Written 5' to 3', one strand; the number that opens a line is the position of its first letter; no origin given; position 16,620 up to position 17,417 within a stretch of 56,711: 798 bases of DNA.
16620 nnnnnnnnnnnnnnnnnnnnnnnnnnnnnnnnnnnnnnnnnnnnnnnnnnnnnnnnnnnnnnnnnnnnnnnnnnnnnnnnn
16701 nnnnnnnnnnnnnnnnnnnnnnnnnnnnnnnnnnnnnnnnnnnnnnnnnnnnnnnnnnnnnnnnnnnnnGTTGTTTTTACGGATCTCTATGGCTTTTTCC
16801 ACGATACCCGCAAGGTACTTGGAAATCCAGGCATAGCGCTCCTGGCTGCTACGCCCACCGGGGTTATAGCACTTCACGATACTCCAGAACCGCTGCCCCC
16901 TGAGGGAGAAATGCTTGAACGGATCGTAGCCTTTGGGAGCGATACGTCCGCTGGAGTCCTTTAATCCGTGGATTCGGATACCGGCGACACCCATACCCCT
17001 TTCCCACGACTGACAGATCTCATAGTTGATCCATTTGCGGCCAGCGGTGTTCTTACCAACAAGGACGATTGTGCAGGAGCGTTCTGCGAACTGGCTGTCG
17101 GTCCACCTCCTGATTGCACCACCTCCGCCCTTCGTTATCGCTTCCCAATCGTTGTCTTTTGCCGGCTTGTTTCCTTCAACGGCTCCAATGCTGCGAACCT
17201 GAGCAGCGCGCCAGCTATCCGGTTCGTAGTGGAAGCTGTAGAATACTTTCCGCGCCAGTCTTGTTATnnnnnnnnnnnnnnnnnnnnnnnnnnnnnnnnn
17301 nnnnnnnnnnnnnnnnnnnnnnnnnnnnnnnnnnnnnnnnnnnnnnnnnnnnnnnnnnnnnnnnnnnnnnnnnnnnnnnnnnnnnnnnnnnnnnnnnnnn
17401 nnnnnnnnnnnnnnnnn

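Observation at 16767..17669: ThsB-like TIR protein paired with a 130-aa three-helix membrane protein and no SIR2/SLOG/Macro partner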

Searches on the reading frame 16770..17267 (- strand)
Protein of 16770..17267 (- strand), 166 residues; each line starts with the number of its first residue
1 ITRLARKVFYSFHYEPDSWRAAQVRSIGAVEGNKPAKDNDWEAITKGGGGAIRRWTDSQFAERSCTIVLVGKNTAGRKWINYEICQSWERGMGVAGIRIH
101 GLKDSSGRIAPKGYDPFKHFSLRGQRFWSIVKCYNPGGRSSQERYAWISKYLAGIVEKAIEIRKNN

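Call 5: search_protein_families(library=pfam, proteins=[window:16770-17267:-], max_evalue=1)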
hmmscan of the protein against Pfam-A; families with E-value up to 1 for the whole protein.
seq(166 aa): 1 family
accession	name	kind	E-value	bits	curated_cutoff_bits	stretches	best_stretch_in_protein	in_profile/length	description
PF08937.16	ThsB_TIR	-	3.7e-22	79.1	21.2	1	9-103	1-99/100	Thoeris protein ThsB, TIR-like domain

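Call 6: search_protein_families(library=padloc, proteins=[window:16770-17267:-], max_evalue=1)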
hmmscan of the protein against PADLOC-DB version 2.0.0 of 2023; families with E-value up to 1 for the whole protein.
seq(166 aa): 4 families
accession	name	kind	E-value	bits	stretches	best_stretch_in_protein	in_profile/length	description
PDLC00433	ThsB1|ThsB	-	1.2e-59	199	1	5-165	2-163/164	TIR-like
PDLC04688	PDC-M50B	-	6.9e-54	180.4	1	5-165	2-161/162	-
PDLC00431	ThsB1|ThsB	-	1.3e-51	173.2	1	5-164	2-161/162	TIR-like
PDLC00418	ThsB1|ThsB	-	3.4e-05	21.8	1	64-105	65-106/155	TIR-like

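Call 7: search_protein_families(library=ncbifam, proteins=[window:16770-17267:-], max_evalue=1)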
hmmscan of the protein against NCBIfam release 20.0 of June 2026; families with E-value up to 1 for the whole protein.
seq(166 aa): 0 families

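Call 60: search_solved_structures(query=window:16770-17258:-, max_evalue=0.01, show_alignments=3)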
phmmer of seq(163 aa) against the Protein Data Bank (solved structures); distinct sequences matched with E-value up to 0.01: 3.
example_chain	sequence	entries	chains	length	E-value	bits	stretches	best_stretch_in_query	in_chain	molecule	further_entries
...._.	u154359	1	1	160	9.7e-30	106.9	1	2-157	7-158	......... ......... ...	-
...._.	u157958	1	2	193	6e-16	62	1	1-122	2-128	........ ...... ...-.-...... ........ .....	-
6lhy_A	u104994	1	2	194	6.1e-16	62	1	1-122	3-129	DUF1863 domain-containing protein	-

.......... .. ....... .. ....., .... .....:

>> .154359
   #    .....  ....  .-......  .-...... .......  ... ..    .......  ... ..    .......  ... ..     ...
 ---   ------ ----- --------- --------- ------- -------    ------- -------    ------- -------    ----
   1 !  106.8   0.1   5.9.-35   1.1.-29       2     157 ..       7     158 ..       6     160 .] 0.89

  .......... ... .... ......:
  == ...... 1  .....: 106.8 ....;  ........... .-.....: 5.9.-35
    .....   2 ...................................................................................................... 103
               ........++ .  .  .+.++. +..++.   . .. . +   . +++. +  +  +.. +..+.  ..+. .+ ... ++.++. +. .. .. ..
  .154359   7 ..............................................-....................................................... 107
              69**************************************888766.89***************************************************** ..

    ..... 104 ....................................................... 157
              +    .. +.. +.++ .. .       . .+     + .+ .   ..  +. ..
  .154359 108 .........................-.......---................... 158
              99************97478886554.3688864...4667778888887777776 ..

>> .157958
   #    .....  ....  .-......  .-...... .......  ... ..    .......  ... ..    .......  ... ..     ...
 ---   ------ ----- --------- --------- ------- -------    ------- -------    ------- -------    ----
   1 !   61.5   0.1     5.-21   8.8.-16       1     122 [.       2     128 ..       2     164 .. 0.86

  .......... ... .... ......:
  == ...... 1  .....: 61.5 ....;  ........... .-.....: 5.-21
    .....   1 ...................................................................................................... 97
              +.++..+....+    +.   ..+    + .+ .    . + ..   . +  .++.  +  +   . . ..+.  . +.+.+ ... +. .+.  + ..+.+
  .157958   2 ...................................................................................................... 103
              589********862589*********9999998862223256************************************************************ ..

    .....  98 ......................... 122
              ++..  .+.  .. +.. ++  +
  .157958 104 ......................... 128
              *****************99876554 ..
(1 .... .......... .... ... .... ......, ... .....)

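Call 74: find_homologous_proteins(query=window:16770-17258:-, max_evalue=1e-10)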
Query seq(163 aa) (163 aa): 4830 proteins with E <= 1e-10 among 4838 candidates; the best 120 are listed.
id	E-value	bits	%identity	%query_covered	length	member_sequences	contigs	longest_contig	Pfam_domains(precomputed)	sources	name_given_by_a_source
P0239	1.8e-67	245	65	99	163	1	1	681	PF08937.17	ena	-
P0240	3.0e-67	244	65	100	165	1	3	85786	PF08937.17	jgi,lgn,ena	jgi:hypothetical protein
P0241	3.3e-67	244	66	100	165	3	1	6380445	PF08937.17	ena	-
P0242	4.8e-67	243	65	99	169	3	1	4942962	PF08937.17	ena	-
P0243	5.9e-67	243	64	99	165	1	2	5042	PF08937.17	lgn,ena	-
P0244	7.3e-67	243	65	100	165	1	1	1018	PF08937.17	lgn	-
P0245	1.8e-66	241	65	98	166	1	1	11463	PF08937.17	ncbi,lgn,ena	-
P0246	2.3e-66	241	64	100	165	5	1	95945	PF08937.17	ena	-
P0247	3.6e-66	240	63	99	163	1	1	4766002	PF08937.17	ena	-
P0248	3.8e-66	240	64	100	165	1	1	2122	PF08937.17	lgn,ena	-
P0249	4.4e-66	240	64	100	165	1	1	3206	PF08937.17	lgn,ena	-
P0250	4.5e-66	240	65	100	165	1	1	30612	PF08937.17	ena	-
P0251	4.8e-66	240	64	100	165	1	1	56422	PF08937.17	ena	-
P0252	5.5e-66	240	64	100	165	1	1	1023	PF08937.17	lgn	-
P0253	6.7e-66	239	65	100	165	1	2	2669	PF08937.17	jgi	-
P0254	7.4e-66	239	64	100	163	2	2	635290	PF08937.17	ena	-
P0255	9.2e-66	239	64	100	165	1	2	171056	PF08937.17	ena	-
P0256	1.1e-65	239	64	100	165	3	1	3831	PF08937.17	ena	-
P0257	1.1e-65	239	62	100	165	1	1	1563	PF08937.17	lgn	-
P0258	1.2e-65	239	63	100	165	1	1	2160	PF08937.17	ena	-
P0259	1.2e-65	239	64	100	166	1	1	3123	PF08937.17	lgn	-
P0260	1.2e-65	239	64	100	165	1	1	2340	PF08937.17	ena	-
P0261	1.6e-65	238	62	99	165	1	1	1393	PF08937.17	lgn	-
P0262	1.9e-65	238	64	100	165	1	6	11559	PF08937.17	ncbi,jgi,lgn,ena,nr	ncbi:MAG: TIR domain-containing protein [Bryobacterales bacterium]|nr:TIR domain-containing protein 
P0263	2.0e-65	238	64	100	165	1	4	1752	PF08937.17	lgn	-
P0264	2.1e-65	238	63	100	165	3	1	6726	PF08937.17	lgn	-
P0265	2.2e-65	238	62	99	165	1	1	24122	PF08937.17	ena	-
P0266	2.4e-65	238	66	99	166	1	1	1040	PF08937.17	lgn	-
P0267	2.4e-65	238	62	100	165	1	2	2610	PF08937.17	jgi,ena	-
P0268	2.7e-65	237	63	100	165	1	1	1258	PF08937.17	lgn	-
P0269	2.7e-65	237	63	100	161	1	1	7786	PF08937.17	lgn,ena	-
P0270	2.9e-65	237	62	100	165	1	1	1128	PF08937.17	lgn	-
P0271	4.0e-65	237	62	100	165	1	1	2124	PF08937.17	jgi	jgi:hypothetical protein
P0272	4.1e-65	237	63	99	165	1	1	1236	PF08937.17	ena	-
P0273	4.3e-65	237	65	99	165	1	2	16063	PF08937.17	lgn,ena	-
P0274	4.3e-65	237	63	100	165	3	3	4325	PF08937.17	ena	-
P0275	4.3e-65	237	62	100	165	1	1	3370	PF08937.17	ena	-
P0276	4.6e-65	237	64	99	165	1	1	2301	PF08937.17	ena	-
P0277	5.4e-65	236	63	100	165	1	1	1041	PF08937.17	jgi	jgi:hypothetical protein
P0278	5.6e-65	236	61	100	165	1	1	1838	PF08937.17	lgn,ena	-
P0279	5.8e-65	236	65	100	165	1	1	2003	PF08937.17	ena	-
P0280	6.0e-65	236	62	100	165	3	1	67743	PF08937.17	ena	-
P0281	7.8e-65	236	62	100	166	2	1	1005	PF08937.17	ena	-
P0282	9.4e-65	236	62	100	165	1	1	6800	PF08937.17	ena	-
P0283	9.7e-65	236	62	99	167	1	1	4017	PF08937.17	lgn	-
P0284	1.0e-64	236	64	98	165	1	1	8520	PF08937.17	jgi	jgi:MTH538 TIR-like domain (DUF1863)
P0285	1.1e-64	236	63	100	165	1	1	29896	PF08937.17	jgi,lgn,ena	-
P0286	1.1e-64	235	63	100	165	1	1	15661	PF08937.17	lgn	-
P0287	1.1e-64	235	63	100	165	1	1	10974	PF08937.17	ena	-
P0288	1.1e-64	235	64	100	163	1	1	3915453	PF08937.17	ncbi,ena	-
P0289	1.2e-64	235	62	99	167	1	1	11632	PF08937.17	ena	-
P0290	1.2e-64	235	63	100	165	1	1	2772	PF08937.17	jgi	jgi:hypothetical protein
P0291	1.2e-64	235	62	100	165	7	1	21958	PF08937.17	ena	-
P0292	1.3e-64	235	62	100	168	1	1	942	PF08937.17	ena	-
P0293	1.4e-64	235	64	100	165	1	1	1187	PF08937.17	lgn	-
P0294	1.4e-64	235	62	99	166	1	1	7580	PF08937.17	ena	-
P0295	1.5e-64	235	63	100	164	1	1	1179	PF08937.17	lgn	-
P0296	1.6e-64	235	64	97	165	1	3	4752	PF08937.17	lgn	-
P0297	1.6e-64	235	62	100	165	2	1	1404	PF08937.17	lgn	-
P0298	1.7e-64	235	62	100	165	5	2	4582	PF08937.17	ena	-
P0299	1.7e-64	235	61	100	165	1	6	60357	PF08937.17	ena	-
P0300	1.7e-64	235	63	100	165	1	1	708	PF08937.17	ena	-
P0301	1.7e-64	235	63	97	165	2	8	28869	PF08937.17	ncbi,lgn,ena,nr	ncbi:MAG: TIR domain-containing protein [Candidatus Pacebacteria bacterium]|nr:TIR domain-containing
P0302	1.8e-64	235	60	99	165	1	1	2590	PF08937.17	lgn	-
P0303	1.8e-64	235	61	100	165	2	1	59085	PF08937.17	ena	-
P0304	1.8e-64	235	64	100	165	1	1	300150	PF08937.17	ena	-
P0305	1.8e-64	235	63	100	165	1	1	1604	PF08937.17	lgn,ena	-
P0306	1.9e-64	235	62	100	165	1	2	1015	PF08937.17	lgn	-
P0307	1.9e-64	235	62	99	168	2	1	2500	PF08937.17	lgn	-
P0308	1.9e-64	235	62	100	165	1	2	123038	PF08937.17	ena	-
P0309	1.9e-64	235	63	100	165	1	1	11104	PF08937.17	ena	-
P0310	2.1e-64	235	63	99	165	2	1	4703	PF08937.17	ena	-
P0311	2.1e-64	235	63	100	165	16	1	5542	PF08937.17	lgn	-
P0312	2.2e-64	234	62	100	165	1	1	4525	PF08937.17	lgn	-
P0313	2.2e-64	234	65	100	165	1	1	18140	PF08937.17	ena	-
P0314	2.3e-64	234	62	100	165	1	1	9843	PF08937.17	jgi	jgi:hypothetical protein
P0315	2.4e-64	234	63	100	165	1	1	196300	PF08937.17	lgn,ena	-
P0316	2.7e-64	234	63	100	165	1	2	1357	PF08937.17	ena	-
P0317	2.8e-64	234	62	100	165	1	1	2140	PF08937.17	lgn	-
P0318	2.8e-64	234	62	100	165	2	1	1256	PF08937.17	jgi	-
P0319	2.9e-64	234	61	100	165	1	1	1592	PF08937.17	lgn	-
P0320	2.9e-64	234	62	100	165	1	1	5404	PF08937.17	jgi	jgi:hypothetical protein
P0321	3.1e-64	234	61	98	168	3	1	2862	PF08937.17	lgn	-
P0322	3.1e-64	234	63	100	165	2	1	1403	PF08937.17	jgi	jgi:MTH538 TIR-like domain (DUF1863)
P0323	3.2e-64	234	62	100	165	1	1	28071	PF08937.17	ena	-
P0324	3.3e-64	234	64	100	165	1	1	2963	PF08937.17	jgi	-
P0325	3.4e-64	234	61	100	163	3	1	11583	PF08937.17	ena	-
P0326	3.5e-64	234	63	98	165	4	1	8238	PF08937.17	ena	-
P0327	3.6e-64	234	61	100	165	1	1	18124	PF08937.17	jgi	jgi:hypothetical protein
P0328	3.6e-64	234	64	100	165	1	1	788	PF08937.17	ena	-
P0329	3.9e-64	234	62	100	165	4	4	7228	PF08937.17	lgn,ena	-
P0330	4.3e-64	234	63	100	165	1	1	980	PF08937.17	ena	-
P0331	4.3e-64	234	61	99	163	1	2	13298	PF08937.17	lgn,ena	-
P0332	4.3e-64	234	62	100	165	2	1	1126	PF08937.17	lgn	-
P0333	4.5e-64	233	60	98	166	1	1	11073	PF08937.17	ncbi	-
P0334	4.5e-64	233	64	100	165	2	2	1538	PF08937.17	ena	-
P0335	4.7e-64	233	62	98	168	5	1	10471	PF08937.17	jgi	jgi:hypothetical protein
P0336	4.8e-64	233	61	100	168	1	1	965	PF08937.17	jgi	-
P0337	5.0e-64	233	61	100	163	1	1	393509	PF08937.17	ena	-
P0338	5.5e-64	233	62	98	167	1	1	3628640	PF08937.17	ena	-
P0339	5.6e-64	233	61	100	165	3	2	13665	PF08937.17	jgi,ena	jgi:hypothetical protein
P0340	5.8e-64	233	63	99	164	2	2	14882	PF08937.17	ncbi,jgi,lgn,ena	ncbi:MAG: TIR domain-containing protein [Patescibacteria group bacterium]|jgi:hypothetical protein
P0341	5.9e-64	233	62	100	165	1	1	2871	PF08937.17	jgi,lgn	jgi:hypothetical protein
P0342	6.1e-64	233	61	99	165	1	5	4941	PF08937.17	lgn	-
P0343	6.3e-64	233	61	99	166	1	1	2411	PF08937.17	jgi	jgi:hypothetical protein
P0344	6.8e-64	233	63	99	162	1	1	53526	PF08937.17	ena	-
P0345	7.0e-64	233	63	99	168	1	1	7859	PF08937.17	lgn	-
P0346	7.4e-64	233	62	100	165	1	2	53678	PF08937.17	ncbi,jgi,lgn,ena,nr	ncbi:MAG TPA: TIR domain-containing protein [Terracidiphilus sp.]|nr:TIR domain-containing protein [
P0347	7.5e-64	233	64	100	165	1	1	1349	PF08937.17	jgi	jgi:MTH538 TIR-like domain (DUF1863)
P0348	7.9e-64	233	63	100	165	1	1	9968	PF08937.17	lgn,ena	-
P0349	8.0e-64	233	63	100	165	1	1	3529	PF08937.17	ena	-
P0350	8.8e-64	233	62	100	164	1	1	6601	PF08937.17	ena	-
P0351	9.0e-64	232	61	100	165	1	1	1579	PF08937.17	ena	-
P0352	9.4e-64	232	63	99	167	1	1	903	PF08937.17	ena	-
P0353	9.4e-64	232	62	100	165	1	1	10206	PF08937.17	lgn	-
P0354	9.5e-64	232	61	100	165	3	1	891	PF08937.17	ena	-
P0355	9.7e-64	232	62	97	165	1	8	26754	PF08937.17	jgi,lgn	jgi:hypothetical protein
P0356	9.7e-64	232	63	100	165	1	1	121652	PF08937.17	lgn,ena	-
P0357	1.0e-63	232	61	99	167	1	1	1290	PF08937.17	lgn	-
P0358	1.0e-63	232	61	99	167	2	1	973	PF08937.17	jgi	jgi:hypothetical protein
